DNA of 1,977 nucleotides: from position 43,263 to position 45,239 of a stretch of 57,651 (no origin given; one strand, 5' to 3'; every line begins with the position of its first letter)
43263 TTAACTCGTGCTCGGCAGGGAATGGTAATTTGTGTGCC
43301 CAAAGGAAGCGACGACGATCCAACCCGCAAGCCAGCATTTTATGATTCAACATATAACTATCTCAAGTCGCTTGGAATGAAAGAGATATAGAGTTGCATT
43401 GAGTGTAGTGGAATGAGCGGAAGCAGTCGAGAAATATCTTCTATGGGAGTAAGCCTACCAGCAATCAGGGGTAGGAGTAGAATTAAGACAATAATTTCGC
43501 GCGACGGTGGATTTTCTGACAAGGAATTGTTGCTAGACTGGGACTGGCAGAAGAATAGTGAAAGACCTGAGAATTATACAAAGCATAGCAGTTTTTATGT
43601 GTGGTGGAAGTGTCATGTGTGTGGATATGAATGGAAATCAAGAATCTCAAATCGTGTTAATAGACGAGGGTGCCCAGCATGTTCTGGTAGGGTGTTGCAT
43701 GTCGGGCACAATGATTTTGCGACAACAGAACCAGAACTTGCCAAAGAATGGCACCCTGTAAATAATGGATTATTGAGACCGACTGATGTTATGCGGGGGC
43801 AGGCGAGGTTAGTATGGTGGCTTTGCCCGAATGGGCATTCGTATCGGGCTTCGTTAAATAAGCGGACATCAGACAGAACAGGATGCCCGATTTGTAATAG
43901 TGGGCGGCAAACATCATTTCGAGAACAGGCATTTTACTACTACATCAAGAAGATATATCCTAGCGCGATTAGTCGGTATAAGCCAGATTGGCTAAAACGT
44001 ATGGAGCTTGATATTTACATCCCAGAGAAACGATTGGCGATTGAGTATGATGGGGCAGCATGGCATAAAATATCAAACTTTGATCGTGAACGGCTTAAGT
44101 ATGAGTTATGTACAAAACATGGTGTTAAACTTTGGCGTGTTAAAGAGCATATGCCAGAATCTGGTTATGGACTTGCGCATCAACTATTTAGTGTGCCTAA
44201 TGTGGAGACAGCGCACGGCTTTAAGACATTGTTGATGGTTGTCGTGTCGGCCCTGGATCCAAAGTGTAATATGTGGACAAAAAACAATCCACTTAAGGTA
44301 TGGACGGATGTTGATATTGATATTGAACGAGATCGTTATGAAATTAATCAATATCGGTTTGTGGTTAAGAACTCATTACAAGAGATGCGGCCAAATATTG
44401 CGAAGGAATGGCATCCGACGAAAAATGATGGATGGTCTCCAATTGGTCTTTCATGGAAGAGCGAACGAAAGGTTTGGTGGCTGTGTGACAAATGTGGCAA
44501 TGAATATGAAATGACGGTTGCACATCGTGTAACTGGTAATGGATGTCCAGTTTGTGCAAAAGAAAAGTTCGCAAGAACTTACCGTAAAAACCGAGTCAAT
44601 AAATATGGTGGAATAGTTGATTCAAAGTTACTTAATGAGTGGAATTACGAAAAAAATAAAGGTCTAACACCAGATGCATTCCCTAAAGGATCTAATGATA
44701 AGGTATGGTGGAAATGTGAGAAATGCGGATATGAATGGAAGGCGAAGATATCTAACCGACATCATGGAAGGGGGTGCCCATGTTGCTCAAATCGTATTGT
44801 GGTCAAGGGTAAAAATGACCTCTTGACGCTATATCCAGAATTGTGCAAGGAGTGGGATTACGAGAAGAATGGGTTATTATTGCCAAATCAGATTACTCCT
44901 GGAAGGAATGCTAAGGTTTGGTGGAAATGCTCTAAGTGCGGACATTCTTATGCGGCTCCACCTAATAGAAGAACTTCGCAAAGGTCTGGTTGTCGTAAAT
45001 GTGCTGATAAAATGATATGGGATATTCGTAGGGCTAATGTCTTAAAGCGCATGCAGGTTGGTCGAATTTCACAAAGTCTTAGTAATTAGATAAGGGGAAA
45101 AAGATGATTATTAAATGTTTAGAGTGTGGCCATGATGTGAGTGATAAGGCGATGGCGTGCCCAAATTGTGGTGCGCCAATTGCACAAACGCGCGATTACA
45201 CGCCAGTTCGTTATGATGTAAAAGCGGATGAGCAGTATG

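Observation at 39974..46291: Island 2: one operon stacking three unrelated PD-(D/E)xK nuclease modules with a DUF2075 ATPase, a candidate undescribed defence system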

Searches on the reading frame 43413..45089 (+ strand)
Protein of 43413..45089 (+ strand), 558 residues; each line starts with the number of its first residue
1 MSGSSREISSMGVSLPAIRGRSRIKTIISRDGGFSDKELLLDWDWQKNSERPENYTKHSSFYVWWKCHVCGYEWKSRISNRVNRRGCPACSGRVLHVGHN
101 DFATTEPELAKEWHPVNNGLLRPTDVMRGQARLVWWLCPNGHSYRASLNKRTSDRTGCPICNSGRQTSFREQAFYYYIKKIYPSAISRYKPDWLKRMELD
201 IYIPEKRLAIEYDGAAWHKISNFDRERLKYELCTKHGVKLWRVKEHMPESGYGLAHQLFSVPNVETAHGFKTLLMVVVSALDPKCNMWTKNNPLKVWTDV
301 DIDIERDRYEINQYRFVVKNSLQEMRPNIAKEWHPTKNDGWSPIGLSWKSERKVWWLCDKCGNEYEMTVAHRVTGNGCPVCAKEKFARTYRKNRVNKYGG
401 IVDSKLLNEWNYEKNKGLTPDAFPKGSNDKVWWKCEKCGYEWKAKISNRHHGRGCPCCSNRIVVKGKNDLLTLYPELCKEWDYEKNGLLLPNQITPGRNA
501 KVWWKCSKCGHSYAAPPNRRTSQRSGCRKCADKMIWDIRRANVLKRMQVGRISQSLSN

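Call 3: search_protein_families(library=pfam, proteins=[window:43413-45089:+], max_evalue=0.01)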
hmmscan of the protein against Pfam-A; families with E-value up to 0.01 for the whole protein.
window:43413-45089:+ (558 aa): 4 families
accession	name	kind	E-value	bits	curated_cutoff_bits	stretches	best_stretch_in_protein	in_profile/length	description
PF14311.12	DUF4379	-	3.1e-92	303.2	24.5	5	406-461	1-56/56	Probable Treble clef zinc finger domain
PF01155.25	HypA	-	4.5e-06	27.1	28.9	0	427-461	65-95/112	Hydrogenase/urease nickel incorporation, metallochaperone, hypA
PF18741.7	MTES_1575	-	8.9e-05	22.9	38.2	1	197-245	27-78/96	REase_MTES_1575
PF09723.15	Zn_ribbon_8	-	0.0019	18.6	34.4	0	358-388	8-39/41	Zinc ribbon domain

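Call 4: search_protein_families(library=padloc, proteins=[window:43413-45089:+], max_evalue=0.01)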
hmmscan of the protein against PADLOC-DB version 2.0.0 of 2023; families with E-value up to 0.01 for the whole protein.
window:43413-45089:+ (558 aa): 1 family
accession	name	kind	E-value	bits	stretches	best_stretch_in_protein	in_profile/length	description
PDLC00036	DruE3|DruE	-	0.00013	17.1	0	406-465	1329-1387/2023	SNF2 family N-terminal domain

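Call 5: search_protein_families(library=ncbifam, proteins=[window:43413-45089:+], max_evalue=0.01)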
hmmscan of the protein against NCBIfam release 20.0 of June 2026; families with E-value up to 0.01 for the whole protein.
window:43413-45089:+ (558 aa): 3 families
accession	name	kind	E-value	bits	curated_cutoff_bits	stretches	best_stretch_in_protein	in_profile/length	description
NF045767.1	RuberyRbr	equivalog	0.00011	22.3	200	0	54-91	150-181/194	rubrerythrin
NF001607.0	PRK00398.1-4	equivalog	0.00021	20.9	89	0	431-466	8-42/53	DNA-directed RNA polymerase subunit P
TIGR02605.1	CxxC_CxxC_SSSS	subfamily_domain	0.00076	19.5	31.3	0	358-394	8-45/52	FmdB family zinc ribbon protein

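Call 26: find_homologous_proteins(query=window:43413-45089:+, max_evalue=0.00001)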
Query window:43413-45089:+ (558 aa): 7451 proteins with E <= 0.00001 among 8000 candidates; the best 120 are listed.
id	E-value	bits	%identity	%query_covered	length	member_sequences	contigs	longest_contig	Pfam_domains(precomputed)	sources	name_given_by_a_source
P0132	0.0e+0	1353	100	100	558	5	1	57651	PF14311.13,PF05265.21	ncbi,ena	-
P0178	4.7e-293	991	34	89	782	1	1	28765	PF14311.13,PF05265.21,PF22365.2,PF24452.2,PF01155.26,PF15777.11,PF14273.12,PF01871.23,PF21817.4,PF09723.16,PF04032.23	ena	-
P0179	2.0e-284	963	71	96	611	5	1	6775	PF14311.13,PF05265.21,PF01155.26,PF09723.16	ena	-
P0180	3.4e-281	952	73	92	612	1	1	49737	PF14311.13,PF01155.26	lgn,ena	-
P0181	2.8e-278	943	72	92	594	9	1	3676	PF14311.13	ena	-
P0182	9.2e-276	934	69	94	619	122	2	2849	PF14311.13,PF05265.21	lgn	-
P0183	9.6e-274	928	70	95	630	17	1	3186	PF14311.13,PF05265.21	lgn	-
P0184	8.9e-269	911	71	93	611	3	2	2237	PF14311.13,PF01155.26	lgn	-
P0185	1.5e-266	904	67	95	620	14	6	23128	PF14311.13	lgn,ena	-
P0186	6.0e-266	902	66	97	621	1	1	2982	PF14311.13,PF01155.26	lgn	-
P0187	4.7e-260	882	47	64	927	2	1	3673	PF14311.13,PF01155.26,PF09723.16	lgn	-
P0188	2.6e-258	877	63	98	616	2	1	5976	PF14311.13,PF05265.21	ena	-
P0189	8.6e-258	875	39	89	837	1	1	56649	PF14311.13,PF22799.3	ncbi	-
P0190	1.1e-257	875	37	67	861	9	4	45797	PF14311.13,PF05265.21,PF22365.2,PF01155.26,PF15777.11,PF01871.23,PF21817.4,PF09723.16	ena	-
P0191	2.3e-252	857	44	67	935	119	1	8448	PF14311.13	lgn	-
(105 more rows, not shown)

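Call 33: search_protein_families(library=pfam, proteins=[L023:8041-9324:+, L023:12106-13425:+, L023:13684-16635:+, L029:8697-9944:+, L029:12747-14720:+, L025:3651-5429:+, L025:5859-6443:+, L025:6425-6892:+, L025:6949-7821:+, L025:12321-13547:+], max_evalue=0.001)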
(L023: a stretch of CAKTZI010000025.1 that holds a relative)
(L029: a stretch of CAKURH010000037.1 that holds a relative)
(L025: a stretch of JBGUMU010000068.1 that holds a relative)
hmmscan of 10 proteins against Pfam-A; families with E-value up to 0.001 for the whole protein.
L023:8041-9324:+ (427 aa): 0 families

L023:12106-13425:+ (439 aa): 2 families
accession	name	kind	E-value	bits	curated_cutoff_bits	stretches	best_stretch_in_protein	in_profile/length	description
PF13635.12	DUF4143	-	5.5e-29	101.4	28.1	1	215-380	2-159/160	Domain of unknown function (DUF4143)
PF13173.12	AAA_14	-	2.1e-12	47.6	27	1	34-149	3-127/129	AAA domain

L023:13684-16635:+ (983 aa): 6 families
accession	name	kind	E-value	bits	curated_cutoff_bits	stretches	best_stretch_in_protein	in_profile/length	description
PF02836.23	Glyco_hydro_2_C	-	5.2e-95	318.5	21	1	341-621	1-301/302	Glycosyl hydrolases family 2, TIM barrel domain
PF02929.23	Bgal_small_N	-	4.4e-39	135.1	25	2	886-979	160-246/248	Beta galactosidase small chain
PF02837.24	Glyco_hydro_2_N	-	1.9e-34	119.5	28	1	92-260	4-167/169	Glycosyl hydrolases family 2, sugar binding domain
PF22666.2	Glyco_hydro_2_N2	-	9.4e-05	23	27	1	166-235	51-120/167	Glycosyl hydrolase 2 galactose-binding domain-like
PF16353.11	LacZ_4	-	0.00025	21.7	27.3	1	632-681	1-48/87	Beta-galactosidase, domain 4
PF02449.21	Glyco_hydro_42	-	0.00053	19.9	21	0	365-471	37-140/376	Beta-galactosidase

L029:8697-9944:+ (415 aa): 5 families
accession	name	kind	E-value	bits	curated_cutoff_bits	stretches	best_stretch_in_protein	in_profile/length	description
PF13635.12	DUF4143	-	1e-24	87.6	28.1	1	214-362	2-160/160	Domain of unknown function (DUF4143)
PF13173.12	AAA_14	-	3.9e-24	85.5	27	1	36-158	2-128/129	AAA domain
PF13401.12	AAA_22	-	0.00019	22.2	27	0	34-69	3-34/130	AAA domain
PF13191.12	AAA_16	-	0.00024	22.1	32.6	0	14-60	3-48/167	AAA ATPase domain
PF05621.17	TniB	-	0.00061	19.7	22.4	0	12-64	11-63/189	Bacterial TniB protein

L029:12747-14720:+ (657 aa): 0 families

L025:3651-5429:+ (592 aa): 4 families
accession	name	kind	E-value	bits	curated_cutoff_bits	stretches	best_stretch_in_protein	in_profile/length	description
PF01380.27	SIS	-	1.2e-40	138.8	25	2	286-411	2-129/131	SIS domain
PF13522.11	GATase_6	-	1.3e-17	64.5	27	1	62-191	9-129/130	Glutamine amidotransferase domain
PF13537.11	GATase_7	-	2.6e-12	47.3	25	1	83-193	13-118/123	Glutamine amidotransferase domain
PF13230.11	GATase_4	-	6e-08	32.4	23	1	31-132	35-139/272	Glutamine amidotransferases class-II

L025:5859-6443:+ (194 aa): 0 families

L025:6425-6892:+ (155 aa): 1 family
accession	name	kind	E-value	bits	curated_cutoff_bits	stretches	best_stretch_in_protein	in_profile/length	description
PF10263.15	SprT-like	-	1.5e-05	25.2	25.6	1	54-127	32-103/108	SprT-like family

L025:6949-7821:+ (290 aa): 2 families
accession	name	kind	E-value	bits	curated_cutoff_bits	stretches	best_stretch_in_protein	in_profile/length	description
PF08378.17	NERD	-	1.5e-28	100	22.1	1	73-187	1-111/111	Nuclease-related domain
PF01396.24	Zn_ribbon_Top1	-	3.7e-15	55.9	32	1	256-289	2-35/39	Topoisomerase DNA binding C4 zinc finger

L025:12321-13547:+ (408 aa): 1 family
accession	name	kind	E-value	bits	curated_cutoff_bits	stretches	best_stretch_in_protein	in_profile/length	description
PF00155.27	Aminotran_1_2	-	4.8e-28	98.8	19.7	1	44-399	14-357/361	Aminotransferase class I and II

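Call 63: search_protein_families(library=padloc, proteins=[L003:11059-12105:+, L003:12109-13380:+, L003:13377-15491:+, L003:15493-16803:+, L003:16853-17677:+, L003:17670-18845:+, L003:18842-19900:+, L129:4684-6375:+, L129:6396-8741:+, L129:8793-9227:+], max_evalue=0.001)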
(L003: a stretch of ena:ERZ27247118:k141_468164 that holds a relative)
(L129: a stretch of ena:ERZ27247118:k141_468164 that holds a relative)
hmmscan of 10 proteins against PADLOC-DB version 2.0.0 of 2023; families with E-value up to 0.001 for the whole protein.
L003:11059-12105:+ (348 aa): 4 families
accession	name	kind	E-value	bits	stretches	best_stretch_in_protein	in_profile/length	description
PDLC04869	PDC-S05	-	1.4e-104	347.5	1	41-341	10-292/306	-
PDLC04856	PDC-S05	-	7.2e-47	157.4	1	43-207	7-160/177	-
PDLC04879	PDC-S05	-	8.6e-37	125.1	1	183-340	132-277/285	-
PDLC04849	PDC-S05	-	5e-31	105.8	1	43-194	5-141/183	-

L003:12109-13380:+ (423 aa): 63 families (the best 25 are shown)
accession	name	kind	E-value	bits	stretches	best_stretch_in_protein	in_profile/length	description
PDLC02649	DrmMII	-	2.8e-155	515.4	1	7-422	3-418/422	DrmMII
PDLC03232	MTase_II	-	1.3e-98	328.9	2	114-423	132-461/465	Type II methyltransferase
PDLC03234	MTase_II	-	5.4e-75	251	1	7-422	3-366/375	Type II methyltransferase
PDLC03378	MTase_II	-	8.3e-71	237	2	113-422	66-330/344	Type II methyltransferase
PDLC03326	MTase_II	-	6.2e-63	211.4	2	89-422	51-376/412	Type II methyltransferase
PDLC02656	DrmMII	-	4.9e-62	208.3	2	7-248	3-234/491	DrmMII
PDLC03272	MTase_II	-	2.7e-60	202.6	1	5-422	71-390/407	Type II methyltransferase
PDLC00033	DruM2|DruM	-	6.1e-60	201.4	1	5-422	18-364/368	DNA cytosine methylase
PDLC00026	DruM2|DruM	-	6.7e-52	175.1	1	7-422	3-318/336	DNA cytosine methylase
PDLC02648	DrmMII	-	3.4e-51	172.5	2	8-244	21-255/468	DrmMII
PDLC03237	MTase_II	-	6.1e-48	161.5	2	10-221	795-970/1036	Type II methyltransferase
PDLC00027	DruM2|DruM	-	1.3e-45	154.4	3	115-230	72-184/361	DNA cytosine methylase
PDLC00031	DruM2|DruM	-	1.5e-44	150.6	2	115-229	72-183/361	DNA cytosine methylase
PDLC03307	MTase_II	-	6.2e-42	142.2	3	105-232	54-204/382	Type II methyltransferase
PDLC00030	DruM2|DruM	-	1.6e-40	137.4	1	6-422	3-364/380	DNA cytosine methylase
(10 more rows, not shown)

L003:13377-15491:+ (704 aa): 2 families
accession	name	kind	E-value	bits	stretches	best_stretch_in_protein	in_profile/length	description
PDLC03419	REase_II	-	5.4e-11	39.5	1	17-141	16-132/695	Type II restriction enzyme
PDLC03485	REase_II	-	1.3e-07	28.4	1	27-200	27-187/611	Type II restriction enzyme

L003:15493-16803:+ (436 aa): 0 families

L003:16853-17677:+ (274 aa): 5 families
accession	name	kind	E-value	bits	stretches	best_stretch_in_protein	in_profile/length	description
PDLC05042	PDC-S57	-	3.9e-52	175.3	1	8-121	6-118/245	-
PDLC05041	PDC-S57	-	4.5e-39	132.2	1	7-120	3-110/212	-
PDLC05043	PDC-S57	-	2.1e-25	87.6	1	8-108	3-109/221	-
PDLC03977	PD-Lambda-1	-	2.1e-10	38.1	1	7-112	353-457/496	-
PDLC03976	PD-Lambda-1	-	7.4e-10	36.3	1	6-108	353-454/491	-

L003:17670-18845:+ (391 aa): 62 families (the best 25 are shown)
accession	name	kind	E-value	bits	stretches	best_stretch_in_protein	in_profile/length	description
PDLC03234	MTase_II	-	6.7e-90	300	1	20-390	3-365/375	Type II methyltransferase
PDLC03378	MTase_II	-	1e-82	276.2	1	21-390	2-329/344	Type II methyltransferase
PDLC03326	MTase_II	-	1.6e-77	259.4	1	21-391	4-376/412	Type II methyltransferase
PDLC00033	DruM2|DruM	-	1.2e-74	249.9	1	7-388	5-361/368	DNA cytosine methylase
PDLC03237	MTase_II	-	5.3e-66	221.2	2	22-194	794-974/1036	Type II methyltransferase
PDLC02656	DrmMII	-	2.2e-65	219.3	2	21-220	4-234/491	DrmMII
PDLC03272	MTase_II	-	1.7e-62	209.8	1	6-391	59-390/407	Type II methyltransferase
PDLC02649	DrmMII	-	2.2e-61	206.1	1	86-389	111-416/422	DrmMII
PDLC02648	DrmMII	-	3.9e-61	205.3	1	17-390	17-450/468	DrmMII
PDLC00026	DruM2|DruM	-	3.2e-59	199.2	1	22-389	5-316/336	DNA cytosine methylase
PDLC03225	MTase_II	-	2.8e-53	179.5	2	161-387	373-594/615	Type II methyltransferase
PDLC00027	DruM2|DruM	-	3.8e-51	172.5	1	22-389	12-349/361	DNA cytosine methylase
PDLC02650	DrmMII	-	3.5e-50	169.1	2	20-152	7-147/435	DrmMII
PDLC03307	MTase_II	-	2.7e-48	163.1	3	24-146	3-117/382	Type II methyltransferase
PDLC00031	DruM2|DruM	-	1e-46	157.7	1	23-389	13-349/361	DNA cytosine methylase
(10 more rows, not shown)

L003:18842-19900:+ (352 aa): 64 families (the best 25 are shown)
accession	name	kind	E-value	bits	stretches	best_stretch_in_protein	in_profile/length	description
PDLC03272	MTase_II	-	1.6e-82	275.8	1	3-349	77-390/407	Type II methyltransferase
PDLC03361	MTase_II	-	3.6e-58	195.5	1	2-346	88-434/455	Type II methyltransferase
PDLC03734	oMTase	-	1.5e-55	186.9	2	2-185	5-179/444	orphan methyltransferase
PDLC03217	MTase_II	-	1.2e-51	174.1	1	3-346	24-371/703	Type II methyltransferase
PDLC03378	MTase_II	-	3.9e-49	165.8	1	1-347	3-328/344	Type II methyltransferase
PDLC00034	DruM2|DruM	-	2.5e-43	146.2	2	2-178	9-190/457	DNA cytosine methylase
PDLC02653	DrmMII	-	6.5e-43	144.9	1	1-179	5-178/333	DrmMII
PDLC03286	MTase_II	-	8.5e-43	144.3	1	1-176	1-170/185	Type II methyltransferase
PDLC03234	MTase_II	-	8.6e-40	135.1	1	2-185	6-185/375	Type II methyltransferase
PDLC00026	DruM2|DruM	-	1.1e-38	131.7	1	2-348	6-317/336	DNA cytosine methylase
PDLC03716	oMTase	-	1.9e-35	120.7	1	2-177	40-202/349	orphan methyltransferase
PDLC03329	MTase_II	-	7e-35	119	1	2-181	6-189/407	Type II methyltransferase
PDLC03242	MTase_II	-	1.1e-33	114.8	1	3-184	103-271/409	Type II methyltransferase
PDLC03326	MTase_II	-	1.3e-32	111.5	1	3-177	7-178/412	Type II methyltransferase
PDLC03733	oMTase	-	2e-32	110.6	1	2-345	92-454/476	orphan methyltransferase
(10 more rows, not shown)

L129:4684-6375:+ (563 aa): 2 families
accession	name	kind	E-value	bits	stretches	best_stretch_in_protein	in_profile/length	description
PDLC03448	REase_II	-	2.2e-43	146.5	3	378-498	682-816/857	Type II restriction enzyme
PDLC03547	REase_II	-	8.7e-31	105.1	1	192-503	267-536/585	Type II restriction enzyme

L129:6396-8741:+ (781 aa): 0 families

L129:8793-9227:+ (144 aa): 0 families

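Call 64: search_protein_families(library=phrogs, proteins=[window:43413-45089:+], max_evalue=0.001)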
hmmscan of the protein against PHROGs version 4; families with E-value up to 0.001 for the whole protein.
window:43413-45089:+ (558 aa): 11 families
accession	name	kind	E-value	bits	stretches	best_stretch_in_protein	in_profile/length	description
phrog_559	-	DNA, RNA and nucleotide metabolism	1.9e-47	163.4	2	52-247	203-399/607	HNH endonuclease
phrog_9902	-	unknown function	1.5e-33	117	4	120-245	34-152/210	-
phrog_681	-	DNA, RNA and nucleotide metabolism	6.9e-31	108.4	3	425-533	327-431/576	endonuclease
phrog_4538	-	unknown function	5.7e-14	52.8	0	136-216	200-279/447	-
phrog_5104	-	unknown function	3.6e-13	50.6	1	350-397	50-101/228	-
phrog_3339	-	DNA, RNA and nucleotide metabolism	3.7e-12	47.1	1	159-243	244-332/536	homing endonuclease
phrog_6107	-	unknown function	6.5e-05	23.7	0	434-465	5-35/58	-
phrog_29804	-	unknown function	6.9e-05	22.9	1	136-220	219-299/534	-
phrog_25323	-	unknown function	0.00011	23.2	0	62-95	80-113/159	-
phrog_4875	-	unknown function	0.00015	22.9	0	433-471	13-49/77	-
phrog_34504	-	unknown function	0.00048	20.3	1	174-223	284-333/386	-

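Call 65: search_dna_similar(query=window:43413-45089:+, collection=phages, mode=protein, max_rows=25, max_evalue=1e-10)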
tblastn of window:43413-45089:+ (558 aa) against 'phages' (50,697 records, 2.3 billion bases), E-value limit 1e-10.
Records with a match: 4; places in all: 6; records where one place covers at least 80% of the query: 1.
Best place of each record, by identity: <60% 4.
By first word of the organism name: Bacteriophage 1; uncultured 1; Bacillus 1; Sporosarcina 1.
By host as written in the record: - 2; Bacillus thuringiensis BGSC 4AE1 1; Sporosarcina aquimarina 1.
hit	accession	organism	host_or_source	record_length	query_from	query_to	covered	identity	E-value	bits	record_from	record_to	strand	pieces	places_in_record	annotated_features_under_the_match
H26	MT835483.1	Bacteriophage sp.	human fecal samples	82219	12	535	94%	30.4%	1e-42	271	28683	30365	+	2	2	record has no annotation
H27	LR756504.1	uncultured phage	metagenomic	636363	102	503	44%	38.0%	9e-18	168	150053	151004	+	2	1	record has no annotation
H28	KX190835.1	Bacillus phage vB_BtS_BMBtp15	Bacillus thuringiensis BGSC 4AE1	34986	308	530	40%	30.8%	6e-14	81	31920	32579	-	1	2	hypothetical protein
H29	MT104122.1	Sporosarcina phage Lietuvens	Sporosarcina aquimarina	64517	346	520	31%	34.7%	6e-13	78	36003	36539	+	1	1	protein of unknown function DUF4379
